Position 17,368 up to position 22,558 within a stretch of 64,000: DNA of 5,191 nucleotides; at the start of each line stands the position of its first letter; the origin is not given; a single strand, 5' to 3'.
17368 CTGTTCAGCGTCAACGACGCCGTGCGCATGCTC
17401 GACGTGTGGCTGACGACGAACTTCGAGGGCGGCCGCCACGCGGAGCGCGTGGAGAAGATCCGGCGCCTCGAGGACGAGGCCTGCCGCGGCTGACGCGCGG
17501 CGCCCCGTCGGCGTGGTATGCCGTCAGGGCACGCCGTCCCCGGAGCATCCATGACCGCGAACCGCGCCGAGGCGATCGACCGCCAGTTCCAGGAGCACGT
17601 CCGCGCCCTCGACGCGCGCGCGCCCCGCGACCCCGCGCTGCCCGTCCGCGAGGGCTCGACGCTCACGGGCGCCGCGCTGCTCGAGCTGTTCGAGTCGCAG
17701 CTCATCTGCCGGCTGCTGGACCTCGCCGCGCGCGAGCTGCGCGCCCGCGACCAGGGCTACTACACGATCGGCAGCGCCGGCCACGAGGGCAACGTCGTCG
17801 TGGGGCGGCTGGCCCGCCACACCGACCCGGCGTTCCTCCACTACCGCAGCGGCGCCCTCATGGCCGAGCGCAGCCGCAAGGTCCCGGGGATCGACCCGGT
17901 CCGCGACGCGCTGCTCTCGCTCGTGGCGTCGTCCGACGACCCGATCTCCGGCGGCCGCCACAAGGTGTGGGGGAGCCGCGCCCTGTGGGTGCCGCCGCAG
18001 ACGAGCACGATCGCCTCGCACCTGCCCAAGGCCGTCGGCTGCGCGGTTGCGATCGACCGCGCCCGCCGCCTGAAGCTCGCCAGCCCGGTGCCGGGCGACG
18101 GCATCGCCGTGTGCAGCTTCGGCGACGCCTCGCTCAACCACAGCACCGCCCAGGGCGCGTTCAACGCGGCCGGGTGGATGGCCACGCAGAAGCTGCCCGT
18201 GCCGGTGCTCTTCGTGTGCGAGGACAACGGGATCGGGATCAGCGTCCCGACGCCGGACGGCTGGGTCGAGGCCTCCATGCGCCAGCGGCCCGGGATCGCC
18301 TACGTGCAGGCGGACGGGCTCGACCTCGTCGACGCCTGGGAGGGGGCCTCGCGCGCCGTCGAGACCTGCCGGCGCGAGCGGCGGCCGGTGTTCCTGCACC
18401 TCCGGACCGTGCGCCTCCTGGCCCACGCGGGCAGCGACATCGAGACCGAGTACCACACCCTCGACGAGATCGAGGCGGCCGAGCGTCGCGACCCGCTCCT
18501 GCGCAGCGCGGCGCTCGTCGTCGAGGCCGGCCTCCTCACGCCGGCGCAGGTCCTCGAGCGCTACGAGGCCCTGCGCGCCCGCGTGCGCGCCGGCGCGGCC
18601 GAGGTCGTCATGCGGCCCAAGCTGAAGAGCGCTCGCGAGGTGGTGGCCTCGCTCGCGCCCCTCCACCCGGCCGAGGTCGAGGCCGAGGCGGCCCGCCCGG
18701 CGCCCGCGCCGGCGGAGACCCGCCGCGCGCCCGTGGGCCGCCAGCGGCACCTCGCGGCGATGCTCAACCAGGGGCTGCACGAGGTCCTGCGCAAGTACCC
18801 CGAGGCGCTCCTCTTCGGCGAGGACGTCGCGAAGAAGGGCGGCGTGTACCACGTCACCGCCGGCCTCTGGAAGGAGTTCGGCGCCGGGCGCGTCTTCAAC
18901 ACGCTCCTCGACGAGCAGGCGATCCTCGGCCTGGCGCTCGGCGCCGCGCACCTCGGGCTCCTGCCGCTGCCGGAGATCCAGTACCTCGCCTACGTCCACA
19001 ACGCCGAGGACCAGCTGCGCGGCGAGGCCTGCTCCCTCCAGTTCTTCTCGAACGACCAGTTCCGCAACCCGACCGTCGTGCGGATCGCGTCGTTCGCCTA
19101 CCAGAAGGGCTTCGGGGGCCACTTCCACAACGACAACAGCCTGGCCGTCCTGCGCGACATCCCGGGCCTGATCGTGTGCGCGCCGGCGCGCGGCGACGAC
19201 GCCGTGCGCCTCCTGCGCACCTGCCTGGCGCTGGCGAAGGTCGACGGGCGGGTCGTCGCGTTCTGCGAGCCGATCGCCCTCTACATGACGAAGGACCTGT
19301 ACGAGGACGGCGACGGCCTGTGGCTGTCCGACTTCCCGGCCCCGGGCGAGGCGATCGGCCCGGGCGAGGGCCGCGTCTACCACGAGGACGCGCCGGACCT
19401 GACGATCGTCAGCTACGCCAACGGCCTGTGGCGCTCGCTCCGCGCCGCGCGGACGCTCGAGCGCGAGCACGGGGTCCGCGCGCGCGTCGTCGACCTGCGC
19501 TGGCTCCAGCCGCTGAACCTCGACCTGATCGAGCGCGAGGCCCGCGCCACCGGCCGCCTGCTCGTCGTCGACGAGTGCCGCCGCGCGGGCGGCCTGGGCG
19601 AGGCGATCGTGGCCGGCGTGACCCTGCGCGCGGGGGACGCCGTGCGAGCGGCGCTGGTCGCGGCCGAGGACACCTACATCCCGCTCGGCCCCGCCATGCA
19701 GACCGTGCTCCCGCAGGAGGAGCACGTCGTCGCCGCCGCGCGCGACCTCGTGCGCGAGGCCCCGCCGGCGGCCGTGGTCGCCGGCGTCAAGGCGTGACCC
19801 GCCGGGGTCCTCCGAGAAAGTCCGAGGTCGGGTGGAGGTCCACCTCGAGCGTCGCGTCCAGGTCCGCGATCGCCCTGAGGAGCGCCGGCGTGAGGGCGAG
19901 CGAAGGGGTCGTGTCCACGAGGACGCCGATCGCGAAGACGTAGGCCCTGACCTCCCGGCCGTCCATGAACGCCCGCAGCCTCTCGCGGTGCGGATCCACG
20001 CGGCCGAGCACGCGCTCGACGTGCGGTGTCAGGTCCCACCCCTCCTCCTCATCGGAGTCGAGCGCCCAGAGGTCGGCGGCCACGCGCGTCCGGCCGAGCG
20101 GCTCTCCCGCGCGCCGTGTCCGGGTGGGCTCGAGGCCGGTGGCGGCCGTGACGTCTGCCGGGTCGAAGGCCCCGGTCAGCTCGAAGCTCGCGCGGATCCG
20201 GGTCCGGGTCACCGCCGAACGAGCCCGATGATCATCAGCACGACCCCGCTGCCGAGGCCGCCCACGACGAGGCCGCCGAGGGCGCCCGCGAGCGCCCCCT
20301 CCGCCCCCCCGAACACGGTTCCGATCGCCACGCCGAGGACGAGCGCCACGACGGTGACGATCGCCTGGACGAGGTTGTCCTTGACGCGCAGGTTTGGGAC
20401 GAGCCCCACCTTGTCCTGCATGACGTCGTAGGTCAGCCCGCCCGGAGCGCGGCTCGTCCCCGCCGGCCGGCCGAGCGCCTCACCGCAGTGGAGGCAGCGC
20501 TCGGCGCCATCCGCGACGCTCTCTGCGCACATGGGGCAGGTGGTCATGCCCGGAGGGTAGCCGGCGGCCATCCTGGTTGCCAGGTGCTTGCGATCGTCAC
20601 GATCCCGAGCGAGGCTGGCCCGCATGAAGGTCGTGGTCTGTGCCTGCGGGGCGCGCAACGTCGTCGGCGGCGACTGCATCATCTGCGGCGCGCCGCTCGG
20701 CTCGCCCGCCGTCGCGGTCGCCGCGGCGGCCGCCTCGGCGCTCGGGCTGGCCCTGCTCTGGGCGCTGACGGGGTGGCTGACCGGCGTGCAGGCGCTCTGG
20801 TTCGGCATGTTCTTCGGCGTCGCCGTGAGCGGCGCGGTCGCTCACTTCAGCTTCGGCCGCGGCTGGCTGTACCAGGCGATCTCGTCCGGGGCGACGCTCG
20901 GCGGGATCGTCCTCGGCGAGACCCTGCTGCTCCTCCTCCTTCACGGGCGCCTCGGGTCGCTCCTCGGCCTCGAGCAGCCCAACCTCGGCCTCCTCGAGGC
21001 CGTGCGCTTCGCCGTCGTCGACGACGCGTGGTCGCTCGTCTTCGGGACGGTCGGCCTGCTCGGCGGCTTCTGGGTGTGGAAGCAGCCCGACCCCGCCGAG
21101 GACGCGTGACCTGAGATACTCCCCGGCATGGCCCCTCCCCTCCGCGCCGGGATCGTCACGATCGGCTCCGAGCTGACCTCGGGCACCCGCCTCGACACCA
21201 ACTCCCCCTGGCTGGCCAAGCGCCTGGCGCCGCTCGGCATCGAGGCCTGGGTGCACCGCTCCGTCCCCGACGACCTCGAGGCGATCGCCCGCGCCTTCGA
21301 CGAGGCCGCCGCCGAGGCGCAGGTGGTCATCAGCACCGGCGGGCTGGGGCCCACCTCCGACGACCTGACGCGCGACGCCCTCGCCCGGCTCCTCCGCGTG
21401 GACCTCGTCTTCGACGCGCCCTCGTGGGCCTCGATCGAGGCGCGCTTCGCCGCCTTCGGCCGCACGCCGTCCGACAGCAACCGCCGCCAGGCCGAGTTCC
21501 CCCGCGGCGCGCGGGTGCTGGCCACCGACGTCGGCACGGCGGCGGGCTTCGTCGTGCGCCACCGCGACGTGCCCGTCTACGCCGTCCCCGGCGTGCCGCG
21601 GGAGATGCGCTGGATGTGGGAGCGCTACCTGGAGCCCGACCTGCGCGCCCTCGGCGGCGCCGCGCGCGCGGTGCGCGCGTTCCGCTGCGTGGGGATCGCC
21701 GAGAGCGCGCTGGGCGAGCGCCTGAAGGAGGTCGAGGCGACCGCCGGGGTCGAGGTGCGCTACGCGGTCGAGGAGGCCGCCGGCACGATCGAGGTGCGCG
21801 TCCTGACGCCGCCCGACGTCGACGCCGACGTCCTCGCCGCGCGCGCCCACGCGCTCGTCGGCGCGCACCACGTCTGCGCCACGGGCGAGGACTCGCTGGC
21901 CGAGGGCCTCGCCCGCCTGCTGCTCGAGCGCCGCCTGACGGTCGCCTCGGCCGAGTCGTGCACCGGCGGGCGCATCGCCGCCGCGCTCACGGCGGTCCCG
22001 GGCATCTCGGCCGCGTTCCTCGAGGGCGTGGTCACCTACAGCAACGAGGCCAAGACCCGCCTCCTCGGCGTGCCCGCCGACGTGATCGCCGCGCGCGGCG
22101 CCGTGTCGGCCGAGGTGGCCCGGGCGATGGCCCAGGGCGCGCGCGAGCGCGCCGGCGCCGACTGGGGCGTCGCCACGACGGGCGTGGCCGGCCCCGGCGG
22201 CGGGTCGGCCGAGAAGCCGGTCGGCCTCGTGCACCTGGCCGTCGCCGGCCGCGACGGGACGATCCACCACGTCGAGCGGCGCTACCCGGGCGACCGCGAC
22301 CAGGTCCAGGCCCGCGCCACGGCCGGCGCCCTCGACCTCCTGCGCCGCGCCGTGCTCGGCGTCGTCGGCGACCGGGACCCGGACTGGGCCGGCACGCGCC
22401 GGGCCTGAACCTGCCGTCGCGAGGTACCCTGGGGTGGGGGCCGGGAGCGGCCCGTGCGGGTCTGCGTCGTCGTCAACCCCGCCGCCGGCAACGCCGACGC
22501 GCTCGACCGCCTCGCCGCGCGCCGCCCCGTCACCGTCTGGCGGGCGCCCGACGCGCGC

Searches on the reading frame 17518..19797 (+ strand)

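Call 10: search_protein_families(library=pfam, proteins=[window:17518-19797:+], max_evalue=0.001)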
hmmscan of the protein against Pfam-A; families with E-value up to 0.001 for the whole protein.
window:17518-19797:+ (759 aa): 3 families
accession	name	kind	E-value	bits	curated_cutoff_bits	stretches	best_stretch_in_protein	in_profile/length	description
PF00676.26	E1_dh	-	9.6e-21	74.5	22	1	62-368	5-296/300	Dehydrogenase E1 component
PF02779.29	Transket_pyr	-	6.1e-20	72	27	1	414-586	7-169/174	Transketolase, pyrimidine binding domain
PF02780.25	Transketolase_C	-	1.5e-19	70.6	25.9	1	619-719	4-104/124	Transketolase, C-terminal domain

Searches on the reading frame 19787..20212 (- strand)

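Call 13: search_protein_families(library=pfam, proteins=[window:19787-20212:-], max_evalue=0.001)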
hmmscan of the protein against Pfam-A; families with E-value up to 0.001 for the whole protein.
window:19787-20212:- (141 aa): 1 family
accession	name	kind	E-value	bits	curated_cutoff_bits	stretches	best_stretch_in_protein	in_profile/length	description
PF14106.11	DUF4279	-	1.2e-15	58.2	25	1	16-124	5-116/116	Domain of unknown function (DUF4279)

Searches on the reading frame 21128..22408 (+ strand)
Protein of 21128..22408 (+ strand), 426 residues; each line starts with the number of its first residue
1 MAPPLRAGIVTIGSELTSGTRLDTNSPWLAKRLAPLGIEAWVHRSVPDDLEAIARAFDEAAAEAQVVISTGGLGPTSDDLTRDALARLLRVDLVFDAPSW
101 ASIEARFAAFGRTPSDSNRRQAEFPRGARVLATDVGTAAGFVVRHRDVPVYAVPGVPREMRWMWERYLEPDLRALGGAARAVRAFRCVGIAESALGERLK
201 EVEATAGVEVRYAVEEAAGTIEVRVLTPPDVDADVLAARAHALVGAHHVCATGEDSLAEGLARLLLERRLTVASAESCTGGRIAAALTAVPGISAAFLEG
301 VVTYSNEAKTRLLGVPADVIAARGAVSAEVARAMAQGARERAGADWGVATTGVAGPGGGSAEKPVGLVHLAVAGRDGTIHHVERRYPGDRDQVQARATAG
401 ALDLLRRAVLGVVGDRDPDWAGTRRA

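Call 10: search_protein_families(library=pfam, proteins=[window:21128-22408:+], max_evalue=0.001)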
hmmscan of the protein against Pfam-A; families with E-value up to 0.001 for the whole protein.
window:21128-22408:+ (426 aa): 2 families
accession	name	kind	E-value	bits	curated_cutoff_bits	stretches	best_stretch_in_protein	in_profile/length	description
PF02464.23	CinA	-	4.2e-56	189.3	23.5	1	255-408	2-154/155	Competence-damaged protein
PF00994.29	MoCF_biosynth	-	8e-35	120.1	26.6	1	8-173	1-143/144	Probable molybdopterin binding domain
